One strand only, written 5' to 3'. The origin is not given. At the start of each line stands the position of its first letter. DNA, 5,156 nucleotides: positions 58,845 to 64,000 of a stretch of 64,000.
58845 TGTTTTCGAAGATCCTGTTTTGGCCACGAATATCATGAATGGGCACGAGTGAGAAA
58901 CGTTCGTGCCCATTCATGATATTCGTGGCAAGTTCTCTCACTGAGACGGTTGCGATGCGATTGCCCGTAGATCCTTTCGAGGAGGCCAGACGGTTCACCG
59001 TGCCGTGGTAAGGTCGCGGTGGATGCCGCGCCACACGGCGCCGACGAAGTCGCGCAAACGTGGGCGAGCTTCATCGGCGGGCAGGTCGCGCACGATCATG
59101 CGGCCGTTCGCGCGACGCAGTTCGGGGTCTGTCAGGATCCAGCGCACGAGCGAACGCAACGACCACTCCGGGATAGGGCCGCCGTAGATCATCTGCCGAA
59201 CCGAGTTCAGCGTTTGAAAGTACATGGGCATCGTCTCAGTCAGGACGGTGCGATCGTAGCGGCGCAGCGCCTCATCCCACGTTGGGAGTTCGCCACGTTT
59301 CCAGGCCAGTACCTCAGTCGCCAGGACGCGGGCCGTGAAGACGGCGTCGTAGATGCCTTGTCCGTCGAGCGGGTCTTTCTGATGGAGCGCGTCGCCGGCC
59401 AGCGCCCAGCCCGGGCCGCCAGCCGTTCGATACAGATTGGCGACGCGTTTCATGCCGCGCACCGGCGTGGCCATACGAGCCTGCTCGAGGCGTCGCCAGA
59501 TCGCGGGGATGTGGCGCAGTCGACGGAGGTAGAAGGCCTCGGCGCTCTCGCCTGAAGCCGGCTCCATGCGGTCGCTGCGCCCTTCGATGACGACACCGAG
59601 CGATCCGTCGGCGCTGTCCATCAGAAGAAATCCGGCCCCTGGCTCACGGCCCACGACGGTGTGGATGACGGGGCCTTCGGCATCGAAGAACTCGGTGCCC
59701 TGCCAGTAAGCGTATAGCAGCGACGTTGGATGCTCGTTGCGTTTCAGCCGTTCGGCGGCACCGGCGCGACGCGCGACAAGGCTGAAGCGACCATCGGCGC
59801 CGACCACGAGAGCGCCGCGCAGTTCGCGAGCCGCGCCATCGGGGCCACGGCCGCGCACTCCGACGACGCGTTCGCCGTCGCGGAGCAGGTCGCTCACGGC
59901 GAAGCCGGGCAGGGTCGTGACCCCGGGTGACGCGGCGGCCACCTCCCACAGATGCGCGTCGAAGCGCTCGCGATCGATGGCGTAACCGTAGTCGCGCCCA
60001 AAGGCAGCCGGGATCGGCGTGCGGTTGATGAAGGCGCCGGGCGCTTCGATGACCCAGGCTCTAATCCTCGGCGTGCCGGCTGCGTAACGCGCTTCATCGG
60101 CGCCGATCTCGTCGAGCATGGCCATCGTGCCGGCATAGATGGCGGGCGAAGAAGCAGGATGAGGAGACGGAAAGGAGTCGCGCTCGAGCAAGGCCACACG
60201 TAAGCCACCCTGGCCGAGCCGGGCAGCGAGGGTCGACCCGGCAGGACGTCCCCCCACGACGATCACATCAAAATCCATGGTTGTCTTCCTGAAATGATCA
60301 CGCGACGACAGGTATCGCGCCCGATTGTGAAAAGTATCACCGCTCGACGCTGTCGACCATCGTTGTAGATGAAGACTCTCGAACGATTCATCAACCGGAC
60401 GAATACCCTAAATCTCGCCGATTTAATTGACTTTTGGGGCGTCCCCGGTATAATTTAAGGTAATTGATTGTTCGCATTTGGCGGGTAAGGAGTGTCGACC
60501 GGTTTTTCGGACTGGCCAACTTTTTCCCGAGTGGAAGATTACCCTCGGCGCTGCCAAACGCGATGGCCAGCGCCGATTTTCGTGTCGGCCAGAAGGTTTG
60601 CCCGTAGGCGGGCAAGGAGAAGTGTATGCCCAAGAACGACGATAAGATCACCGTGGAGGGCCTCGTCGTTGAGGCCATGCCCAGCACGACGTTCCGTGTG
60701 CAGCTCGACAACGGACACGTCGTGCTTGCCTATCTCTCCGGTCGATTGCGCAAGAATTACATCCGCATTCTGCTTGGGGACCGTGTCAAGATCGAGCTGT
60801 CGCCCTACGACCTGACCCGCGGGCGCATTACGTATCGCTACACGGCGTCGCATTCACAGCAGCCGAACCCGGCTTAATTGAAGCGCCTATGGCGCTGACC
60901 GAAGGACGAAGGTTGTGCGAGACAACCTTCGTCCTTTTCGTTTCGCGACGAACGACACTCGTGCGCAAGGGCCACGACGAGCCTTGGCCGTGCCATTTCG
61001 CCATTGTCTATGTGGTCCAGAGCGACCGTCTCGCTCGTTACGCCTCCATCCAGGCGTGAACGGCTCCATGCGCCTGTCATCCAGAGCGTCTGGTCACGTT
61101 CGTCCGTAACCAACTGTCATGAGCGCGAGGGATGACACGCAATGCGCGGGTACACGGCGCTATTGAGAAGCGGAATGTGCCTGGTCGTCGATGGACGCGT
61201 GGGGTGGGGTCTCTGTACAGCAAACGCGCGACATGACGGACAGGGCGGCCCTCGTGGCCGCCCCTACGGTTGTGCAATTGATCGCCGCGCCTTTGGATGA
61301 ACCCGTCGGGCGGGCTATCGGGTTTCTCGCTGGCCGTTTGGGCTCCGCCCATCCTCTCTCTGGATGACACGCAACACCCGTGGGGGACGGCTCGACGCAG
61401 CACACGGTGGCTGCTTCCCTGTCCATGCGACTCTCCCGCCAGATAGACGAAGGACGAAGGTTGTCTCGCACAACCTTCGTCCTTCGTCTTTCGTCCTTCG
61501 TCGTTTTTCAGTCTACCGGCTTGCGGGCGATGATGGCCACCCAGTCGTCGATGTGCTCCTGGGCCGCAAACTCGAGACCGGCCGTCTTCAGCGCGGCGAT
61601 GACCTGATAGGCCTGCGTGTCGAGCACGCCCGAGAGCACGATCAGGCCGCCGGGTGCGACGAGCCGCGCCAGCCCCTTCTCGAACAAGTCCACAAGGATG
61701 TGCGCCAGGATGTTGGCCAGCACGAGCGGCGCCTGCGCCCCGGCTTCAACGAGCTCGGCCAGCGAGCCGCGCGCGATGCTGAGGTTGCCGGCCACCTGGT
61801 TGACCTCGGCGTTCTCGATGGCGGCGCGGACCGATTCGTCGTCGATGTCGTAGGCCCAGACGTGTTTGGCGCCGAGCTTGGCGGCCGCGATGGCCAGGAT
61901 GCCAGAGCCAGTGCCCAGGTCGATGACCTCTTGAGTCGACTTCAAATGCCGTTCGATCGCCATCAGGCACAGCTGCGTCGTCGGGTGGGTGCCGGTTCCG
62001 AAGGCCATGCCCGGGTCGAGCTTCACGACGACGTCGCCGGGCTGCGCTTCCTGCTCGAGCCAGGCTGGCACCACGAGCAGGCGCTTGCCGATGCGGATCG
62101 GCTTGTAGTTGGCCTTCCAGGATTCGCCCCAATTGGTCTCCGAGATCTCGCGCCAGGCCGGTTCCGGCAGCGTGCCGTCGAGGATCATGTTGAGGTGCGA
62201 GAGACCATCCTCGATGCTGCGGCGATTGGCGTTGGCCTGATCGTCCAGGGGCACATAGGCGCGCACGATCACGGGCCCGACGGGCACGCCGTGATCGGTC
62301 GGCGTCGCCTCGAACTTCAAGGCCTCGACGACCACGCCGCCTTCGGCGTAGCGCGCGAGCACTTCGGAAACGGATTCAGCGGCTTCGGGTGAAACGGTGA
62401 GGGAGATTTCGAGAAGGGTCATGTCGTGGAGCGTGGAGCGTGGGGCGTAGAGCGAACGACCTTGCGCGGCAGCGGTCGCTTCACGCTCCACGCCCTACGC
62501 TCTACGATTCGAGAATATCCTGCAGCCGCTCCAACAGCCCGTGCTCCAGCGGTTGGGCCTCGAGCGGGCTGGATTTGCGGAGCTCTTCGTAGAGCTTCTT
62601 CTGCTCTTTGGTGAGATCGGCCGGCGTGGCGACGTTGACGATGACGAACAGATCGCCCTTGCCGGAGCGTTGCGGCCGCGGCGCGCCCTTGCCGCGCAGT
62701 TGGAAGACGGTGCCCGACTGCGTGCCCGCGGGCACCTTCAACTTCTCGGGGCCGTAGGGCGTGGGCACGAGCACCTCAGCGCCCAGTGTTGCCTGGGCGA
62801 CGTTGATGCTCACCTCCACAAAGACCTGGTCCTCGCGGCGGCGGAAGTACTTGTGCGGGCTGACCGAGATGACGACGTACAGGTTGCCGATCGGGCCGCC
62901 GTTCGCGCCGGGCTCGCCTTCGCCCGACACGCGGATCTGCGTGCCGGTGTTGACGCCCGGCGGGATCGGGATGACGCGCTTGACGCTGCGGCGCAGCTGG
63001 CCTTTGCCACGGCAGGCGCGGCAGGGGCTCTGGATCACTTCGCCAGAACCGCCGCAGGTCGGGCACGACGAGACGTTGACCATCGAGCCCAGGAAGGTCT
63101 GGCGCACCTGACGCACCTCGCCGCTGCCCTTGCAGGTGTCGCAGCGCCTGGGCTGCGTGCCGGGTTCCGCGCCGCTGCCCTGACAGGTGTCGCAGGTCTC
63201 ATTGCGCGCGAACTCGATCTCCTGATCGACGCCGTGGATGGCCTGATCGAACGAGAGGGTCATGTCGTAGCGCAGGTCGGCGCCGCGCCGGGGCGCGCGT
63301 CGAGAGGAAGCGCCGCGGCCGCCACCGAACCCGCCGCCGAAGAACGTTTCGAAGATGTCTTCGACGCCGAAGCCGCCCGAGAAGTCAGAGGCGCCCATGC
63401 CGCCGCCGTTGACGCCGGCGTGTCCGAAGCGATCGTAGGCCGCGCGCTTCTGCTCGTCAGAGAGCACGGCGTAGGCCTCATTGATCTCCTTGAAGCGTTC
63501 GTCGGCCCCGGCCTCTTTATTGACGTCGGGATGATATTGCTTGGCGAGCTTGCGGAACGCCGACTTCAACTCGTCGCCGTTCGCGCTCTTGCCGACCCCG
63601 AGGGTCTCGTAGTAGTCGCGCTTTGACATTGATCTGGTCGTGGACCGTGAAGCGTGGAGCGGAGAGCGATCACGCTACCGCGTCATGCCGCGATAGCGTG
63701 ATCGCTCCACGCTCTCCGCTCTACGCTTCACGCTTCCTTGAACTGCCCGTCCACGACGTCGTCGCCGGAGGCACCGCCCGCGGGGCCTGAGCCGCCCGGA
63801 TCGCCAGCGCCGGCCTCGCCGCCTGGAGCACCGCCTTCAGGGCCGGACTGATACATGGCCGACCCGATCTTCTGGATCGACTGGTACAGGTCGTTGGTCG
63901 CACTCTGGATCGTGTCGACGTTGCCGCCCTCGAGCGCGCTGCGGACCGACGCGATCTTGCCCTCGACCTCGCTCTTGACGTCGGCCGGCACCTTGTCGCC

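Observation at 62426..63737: A second heptamer-hairpin family (GTGGAGC units) fills both intergenic gaps of dnaK-dnaJ-prmA and supplies stop codons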

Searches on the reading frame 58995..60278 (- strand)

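Call 37: search_protein_families(library=pfam, proteins=[window:58995-60278:-])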
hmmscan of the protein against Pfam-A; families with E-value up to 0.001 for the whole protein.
window:58995-60278:- (427 aa): 5 families
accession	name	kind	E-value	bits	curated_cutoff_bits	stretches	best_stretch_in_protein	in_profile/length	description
PF01494.25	FAD_binding_3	-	1.3e-22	80.9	22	1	3-330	2-325/349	FAD binding domain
PF12831.13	FAD_oxidored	-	0.00011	22.1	27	0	4-36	1-33/416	FAD dependent oxidoreductase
PF01946.23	Thi4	-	0.00044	20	26.2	0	2-34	17-50/235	Thi4 family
PF01266.30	DAO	-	0.00067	19.7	27.9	0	4-38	1-35/353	FAD dependent oxidoreductase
PF04820.20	Trp_halogenase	-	0.00098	18.5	21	0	96-169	150-218/458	Tryptophan halogenase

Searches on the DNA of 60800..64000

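Call 42: search_rna_families(source=window, start=60800, end=64000, threshold=evalue, max_evalue=1)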
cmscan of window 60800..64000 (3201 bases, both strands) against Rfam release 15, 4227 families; matches with E-value up to 1: 5.
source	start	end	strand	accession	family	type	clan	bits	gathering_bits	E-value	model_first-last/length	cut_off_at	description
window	62432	62506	-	RF00988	mir-657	Gene; miRNA;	-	29.3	69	0.0064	1-86/86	no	mir-657 microRNA precursor family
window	62432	62506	+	RF00988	mir-657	Gene; miRNA;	-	24.4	69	0.13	1-86/86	no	mir-657 microRNA precursor family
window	63645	63731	+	RF02010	mir-3180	Gene; miRNA;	-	24.4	99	0.8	1-92/92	no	mir-3180 microRNA precursor family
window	61439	61493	-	RF03269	mir-5697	Gene; miRNA;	-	21.8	50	0.48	1-59/59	no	mir-5697 microRNA precursor family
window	61445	61491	+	RF03790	MIR8008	Gene; miRNA;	-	21.7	66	0.41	1-55/55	no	MIR8008 microRNA precursor family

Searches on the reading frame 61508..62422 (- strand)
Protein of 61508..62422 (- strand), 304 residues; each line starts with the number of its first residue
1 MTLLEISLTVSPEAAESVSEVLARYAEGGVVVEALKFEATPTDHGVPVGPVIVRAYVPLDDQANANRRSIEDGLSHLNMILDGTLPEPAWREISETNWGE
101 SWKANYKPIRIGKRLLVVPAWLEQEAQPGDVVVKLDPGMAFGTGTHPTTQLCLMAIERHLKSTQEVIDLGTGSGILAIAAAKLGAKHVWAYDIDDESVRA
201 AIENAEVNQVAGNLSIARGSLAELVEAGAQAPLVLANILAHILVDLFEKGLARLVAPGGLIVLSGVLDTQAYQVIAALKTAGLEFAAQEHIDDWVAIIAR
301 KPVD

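Call 37: search_protein_families(library=pfam, proteins=[window:61508-62422:-])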
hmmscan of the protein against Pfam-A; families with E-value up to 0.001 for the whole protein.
window:61508-62422:- (304 aa): 9 families
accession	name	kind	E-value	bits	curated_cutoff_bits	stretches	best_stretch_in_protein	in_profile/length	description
PF06325.19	PrmA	-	2.4e-81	273.9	22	1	4-301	3-295/296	Ribosomal protein L11 methyltransferase (PrmA)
PF13649.12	Methyltransf_25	-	6.2e-09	36.9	27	1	166-259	1-97/97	Methyltransferase domain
PF05175.20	MTS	-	1.8e-08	34.7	23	1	144-227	15-96/170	Methyltransferase small domain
PF13847.12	Methyltransf_31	-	3e-08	33.9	27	1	161-264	2-110/145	Methyltransferase domain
PF08241.18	Methyltransf_11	-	1.8e-06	29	21.2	1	168-263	2-95/95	Methyltransferase domain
PF13489.12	Methyltransf_23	-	2.8e-06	27.6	27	1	160-285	20-136/164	Methyltransferase domain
PF02475.24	TRM5-TYW2_MTfase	-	8.3e-05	23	28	1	156-234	30-108/164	TRM5/TYW2 methyltransferase domain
PF05958.17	tRNA_U5-meth_tr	-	0.00051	19.6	23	1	154-228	193-265/357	tRNA (Uracil-5-)-methyltransferase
PF12847.13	Methyltransf_18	-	0.00065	20.2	27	1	153-250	5-103/151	Methyltransferase domain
